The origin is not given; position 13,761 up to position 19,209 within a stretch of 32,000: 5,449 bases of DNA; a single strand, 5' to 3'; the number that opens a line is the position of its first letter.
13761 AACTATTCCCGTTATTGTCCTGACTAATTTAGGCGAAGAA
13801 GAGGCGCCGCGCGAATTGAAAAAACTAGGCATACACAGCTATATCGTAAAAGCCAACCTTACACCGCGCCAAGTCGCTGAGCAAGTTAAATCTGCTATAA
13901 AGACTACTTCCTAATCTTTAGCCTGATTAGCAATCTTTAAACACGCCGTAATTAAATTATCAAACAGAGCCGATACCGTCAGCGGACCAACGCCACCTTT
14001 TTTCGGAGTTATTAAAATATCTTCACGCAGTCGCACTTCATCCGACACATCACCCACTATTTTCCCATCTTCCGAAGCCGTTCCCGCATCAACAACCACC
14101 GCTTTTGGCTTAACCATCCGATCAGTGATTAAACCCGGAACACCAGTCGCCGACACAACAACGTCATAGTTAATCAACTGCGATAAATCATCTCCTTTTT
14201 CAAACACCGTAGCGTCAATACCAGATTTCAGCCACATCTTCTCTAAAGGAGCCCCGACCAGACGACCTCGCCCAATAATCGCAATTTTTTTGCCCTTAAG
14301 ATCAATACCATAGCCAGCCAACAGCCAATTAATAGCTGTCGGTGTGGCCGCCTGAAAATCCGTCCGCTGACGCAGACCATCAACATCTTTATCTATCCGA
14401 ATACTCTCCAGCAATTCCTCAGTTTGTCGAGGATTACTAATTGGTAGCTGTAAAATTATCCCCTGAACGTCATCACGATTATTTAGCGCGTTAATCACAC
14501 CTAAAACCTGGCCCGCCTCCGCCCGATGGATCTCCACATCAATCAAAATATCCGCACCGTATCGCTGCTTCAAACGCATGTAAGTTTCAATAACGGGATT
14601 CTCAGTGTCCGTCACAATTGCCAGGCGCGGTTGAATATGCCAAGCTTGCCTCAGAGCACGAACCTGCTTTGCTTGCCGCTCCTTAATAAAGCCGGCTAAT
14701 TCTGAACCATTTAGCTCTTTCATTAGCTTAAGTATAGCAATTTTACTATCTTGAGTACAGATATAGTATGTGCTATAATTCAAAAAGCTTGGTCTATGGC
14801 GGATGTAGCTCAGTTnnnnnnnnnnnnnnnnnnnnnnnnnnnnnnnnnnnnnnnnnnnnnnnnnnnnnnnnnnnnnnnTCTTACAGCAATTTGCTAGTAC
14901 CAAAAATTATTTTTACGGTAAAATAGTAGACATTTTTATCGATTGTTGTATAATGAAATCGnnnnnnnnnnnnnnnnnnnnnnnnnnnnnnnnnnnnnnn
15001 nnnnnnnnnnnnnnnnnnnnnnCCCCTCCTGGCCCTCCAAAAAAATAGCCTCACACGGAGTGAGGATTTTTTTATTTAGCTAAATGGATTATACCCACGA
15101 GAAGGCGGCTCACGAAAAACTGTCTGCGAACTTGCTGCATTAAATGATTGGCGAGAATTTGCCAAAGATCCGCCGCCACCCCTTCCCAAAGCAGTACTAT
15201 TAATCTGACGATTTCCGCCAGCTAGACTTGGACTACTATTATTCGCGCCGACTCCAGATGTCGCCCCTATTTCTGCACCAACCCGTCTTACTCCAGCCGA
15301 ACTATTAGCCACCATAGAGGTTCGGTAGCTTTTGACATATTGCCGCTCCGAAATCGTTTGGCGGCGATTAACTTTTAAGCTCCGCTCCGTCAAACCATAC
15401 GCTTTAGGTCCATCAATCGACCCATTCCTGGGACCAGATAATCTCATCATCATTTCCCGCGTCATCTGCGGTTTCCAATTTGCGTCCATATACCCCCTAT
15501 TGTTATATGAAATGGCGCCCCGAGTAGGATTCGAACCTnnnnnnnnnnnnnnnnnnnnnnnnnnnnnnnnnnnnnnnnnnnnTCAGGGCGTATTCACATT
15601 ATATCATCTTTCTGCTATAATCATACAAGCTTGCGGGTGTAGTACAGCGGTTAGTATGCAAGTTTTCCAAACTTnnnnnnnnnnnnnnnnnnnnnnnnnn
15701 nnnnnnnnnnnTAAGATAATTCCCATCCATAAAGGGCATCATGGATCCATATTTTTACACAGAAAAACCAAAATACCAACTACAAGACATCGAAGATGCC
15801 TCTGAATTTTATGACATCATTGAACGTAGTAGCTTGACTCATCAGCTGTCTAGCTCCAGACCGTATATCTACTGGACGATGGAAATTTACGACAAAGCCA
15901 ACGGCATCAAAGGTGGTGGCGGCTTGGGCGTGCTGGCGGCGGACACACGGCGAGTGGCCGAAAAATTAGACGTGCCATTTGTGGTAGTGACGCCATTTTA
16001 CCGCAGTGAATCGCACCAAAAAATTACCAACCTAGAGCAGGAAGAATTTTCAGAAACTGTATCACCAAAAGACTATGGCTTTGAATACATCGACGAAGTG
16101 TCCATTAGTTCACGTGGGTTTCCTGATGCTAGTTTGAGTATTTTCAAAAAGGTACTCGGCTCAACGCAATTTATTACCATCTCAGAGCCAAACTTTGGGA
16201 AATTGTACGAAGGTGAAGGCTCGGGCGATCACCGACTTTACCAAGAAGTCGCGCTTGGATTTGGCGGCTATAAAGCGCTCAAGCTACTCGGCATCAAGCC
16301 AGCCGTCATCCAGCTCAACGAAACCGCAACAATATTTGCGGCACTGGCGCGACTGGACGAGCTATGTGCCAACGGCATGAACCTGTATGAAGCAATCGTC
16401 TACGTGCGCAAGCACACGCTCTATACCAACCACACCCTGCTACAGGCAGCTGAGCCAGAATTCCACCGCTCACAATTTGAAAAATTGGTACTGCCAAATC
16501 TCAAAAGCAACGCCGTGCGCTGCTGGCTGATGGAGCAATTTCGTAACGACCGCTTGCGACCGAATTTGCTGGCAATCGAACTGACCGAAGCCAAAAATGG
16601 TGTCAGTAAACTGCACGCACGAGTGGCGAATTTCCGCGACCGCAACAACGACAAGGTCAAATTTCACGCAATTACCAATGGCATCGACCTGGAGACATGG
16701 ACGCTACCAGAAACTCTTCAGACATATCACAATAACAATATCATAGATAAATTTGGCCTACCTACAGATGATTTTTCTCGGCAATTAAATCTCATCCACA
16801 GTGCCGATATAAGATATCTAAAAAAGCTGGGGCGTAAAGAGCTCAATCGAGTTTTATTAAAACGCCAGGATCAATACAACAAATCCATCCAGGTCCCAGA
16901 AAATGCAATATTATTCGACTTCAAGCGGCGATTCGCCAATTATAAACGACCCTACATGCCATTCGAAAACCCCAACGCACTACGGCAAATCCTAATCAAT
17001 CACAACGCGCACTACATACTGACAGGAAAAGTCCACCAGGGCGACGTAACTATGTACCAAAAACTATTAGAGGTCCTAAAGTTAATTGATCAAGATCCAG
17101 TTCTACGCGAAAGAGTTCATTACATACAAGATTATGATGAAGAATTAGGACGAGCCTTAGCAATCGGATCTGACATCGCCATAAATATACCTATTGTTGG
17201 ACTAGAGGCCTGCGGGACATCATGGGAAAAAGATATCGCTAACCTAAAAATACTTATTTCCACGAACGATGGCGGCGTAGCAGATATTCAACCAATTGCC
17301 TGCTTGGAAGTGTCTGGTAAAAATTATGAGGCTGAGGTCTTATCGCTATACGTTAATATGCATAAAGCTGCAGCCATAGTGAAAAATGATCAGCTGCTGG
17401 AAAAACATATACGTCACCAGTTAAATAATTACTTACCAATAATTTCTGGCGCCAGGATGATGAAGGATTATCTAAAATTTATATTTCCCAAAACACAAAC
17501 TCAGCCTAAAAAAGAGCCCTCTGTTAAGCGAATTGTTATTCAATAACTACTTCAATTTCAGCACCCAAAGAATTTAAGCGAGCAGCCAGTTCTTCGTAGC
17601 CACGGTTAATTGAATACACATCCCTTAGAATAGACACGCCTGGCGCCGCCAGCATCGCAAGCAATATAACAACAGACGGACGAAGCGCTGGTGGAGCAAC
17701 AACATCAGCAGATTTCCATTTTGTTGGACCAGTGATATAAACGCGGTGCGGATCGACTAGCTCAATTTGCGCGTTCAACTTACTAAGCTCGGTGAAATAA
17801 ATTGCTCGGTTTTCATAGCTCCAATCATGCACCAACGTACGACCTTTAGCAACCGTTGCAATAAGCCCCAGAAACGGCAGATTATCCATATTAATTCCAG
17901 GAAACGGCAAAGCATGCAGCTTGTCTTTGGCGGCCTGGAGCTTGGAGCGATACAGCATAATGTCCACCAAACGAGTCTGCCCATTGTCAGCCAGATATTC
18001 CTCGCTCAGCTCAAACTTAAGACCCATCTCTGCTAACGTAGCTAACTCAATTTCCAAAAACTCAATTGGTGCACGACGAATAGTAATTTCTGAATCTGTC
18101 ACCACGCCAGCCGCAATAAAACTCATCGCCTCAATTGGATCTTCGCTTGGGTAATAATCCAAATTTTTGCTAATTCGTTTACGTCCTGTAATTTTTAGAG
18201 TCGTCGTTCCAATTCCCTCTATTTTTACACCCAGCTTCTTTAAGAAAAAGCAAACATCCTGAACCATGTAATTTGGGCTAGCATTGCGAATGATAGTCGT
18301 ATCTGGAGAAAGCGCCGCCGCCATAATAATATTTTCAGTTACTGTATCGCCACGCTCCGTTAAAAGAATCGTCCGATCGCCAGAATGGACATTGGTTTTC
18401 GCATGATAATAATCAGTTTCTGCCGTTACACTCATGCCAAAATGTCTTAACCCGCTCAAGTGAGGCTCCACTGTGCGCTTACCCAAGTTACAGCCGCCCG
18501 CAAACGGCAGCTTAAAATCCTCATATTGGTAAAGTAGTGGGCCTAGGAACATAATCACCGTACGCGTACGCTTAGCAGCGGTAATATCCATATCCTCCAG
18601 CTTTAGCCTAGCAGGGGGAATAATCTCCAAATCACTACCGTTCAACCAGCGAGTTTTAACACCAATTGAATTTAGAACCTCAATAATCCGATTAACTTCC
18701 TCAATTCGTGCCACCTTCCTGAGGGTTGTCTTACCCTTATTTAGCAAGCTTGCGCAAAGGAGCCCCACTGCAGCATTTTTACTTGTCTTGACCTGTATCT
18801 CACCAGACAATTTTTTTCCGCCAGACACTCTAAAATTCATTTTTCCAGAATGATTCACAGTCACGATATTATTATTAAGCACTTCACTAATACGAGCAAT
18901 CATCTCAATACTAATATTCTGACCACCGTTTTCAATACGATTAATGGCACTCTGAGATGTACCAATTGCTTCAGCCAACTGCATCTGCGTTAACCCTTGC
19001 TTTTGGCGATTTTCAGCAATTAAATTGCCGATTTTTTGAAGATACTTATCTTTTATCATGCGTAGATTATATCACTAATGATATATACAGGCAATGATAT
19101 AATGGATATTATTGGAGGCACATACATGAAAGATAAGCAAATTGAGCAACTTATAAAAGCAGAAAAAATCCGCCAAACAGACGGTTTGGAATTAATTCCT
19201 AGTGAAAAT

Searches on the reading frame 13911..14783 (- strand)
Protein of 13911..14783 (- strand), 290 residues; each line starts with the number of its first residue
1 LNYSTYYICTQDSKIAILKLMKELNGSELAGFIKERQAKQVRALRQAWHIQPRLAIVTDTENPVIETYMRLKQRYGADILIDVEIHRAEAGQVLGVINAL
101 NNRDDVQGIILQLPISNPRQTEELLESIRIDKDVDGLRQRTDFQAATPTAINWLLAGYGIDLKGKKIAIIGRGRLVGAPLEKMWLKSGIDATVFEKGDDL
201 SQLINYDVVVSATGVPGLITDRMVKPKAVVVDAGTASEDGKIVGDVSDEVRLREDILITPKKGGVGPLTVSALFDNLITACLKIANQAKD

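Call 8: search_protein_families(library=pfam, proteins=[window:13911-14783:-], max_evalue=0.001)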
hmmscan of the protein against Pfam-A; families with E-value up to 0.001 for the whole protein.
window:13911-14783:- (290 aa): 2 families
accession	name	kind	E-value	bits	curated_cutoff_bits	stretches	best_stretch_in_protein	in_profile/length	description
PF02882.25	THF_DHG_CYH_C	-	3e-33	114.9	27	1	139-281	11-156/160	Tetrahydrofolate dehydrogenase/cyclohydrolase, NAD(P)-binding domain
PF00763.28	THF_DHG_CYH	-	5.5e-19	69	32.8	1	24-135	1-115/115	Tetrahydrofolate dehydrogenase/cyclohydrolase, catalytic domain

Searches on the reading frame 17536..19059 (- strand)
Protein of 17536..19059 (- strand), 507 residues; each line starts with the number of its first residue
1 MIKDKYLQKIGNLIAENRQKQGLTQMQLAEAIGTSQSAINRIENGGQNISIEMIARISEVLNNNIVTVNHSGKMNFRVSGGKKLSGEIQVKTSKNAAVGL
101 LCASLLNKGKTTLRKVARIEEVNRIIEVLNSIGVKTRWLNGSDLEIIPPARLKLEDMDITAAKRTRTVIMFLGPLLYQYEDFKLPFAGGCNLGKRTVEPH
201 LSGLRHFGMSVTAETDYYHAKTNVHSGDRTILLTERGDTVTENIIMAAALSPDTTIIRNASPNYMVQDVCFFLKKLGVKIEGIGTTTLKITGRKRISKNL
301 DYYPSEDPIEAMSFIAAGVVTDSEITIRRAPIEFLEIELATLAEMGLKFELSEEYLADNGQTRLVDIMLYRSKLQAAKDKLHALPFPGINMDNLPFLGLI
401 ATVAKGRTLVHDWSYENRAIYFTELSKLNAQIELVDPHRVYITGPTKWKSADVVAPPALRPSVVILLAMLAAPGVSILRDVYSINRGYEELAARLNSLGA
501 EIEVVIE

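Call 9: search_protein_families(library=pfam, proteins=[window:17536-19059:-], max_evalue=0.001)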
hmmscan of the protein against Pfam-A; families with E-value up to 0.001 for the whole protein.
window:17536-19059:- (507 aa): 5 families
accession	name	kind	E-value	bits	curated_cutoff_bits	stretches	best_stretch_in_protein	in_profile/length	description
PF00275.25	EPSP_synthase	-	3.1e-46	158.4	22.8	1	79-492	2-414/417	EPSP synthase (3-phosphoshikimate 1-carboxyvinyltransferase)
PF01381.28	HTH_3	-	7.1e-15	55.2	23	1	14-62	1-49/55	Helix-turn-helix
PF13560.12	HTH_31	-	2.1e-09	38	27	1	11-61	3-54/64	Helix-turn-helix domain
PF12844.13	HTH_19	-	1e-06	29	30.2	1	11-65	1-55/64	Helix-turn-helix domain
PF13744.12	HTH_37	-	0.00015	22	27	0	10-47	19-56/80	Helix-turn-helix domain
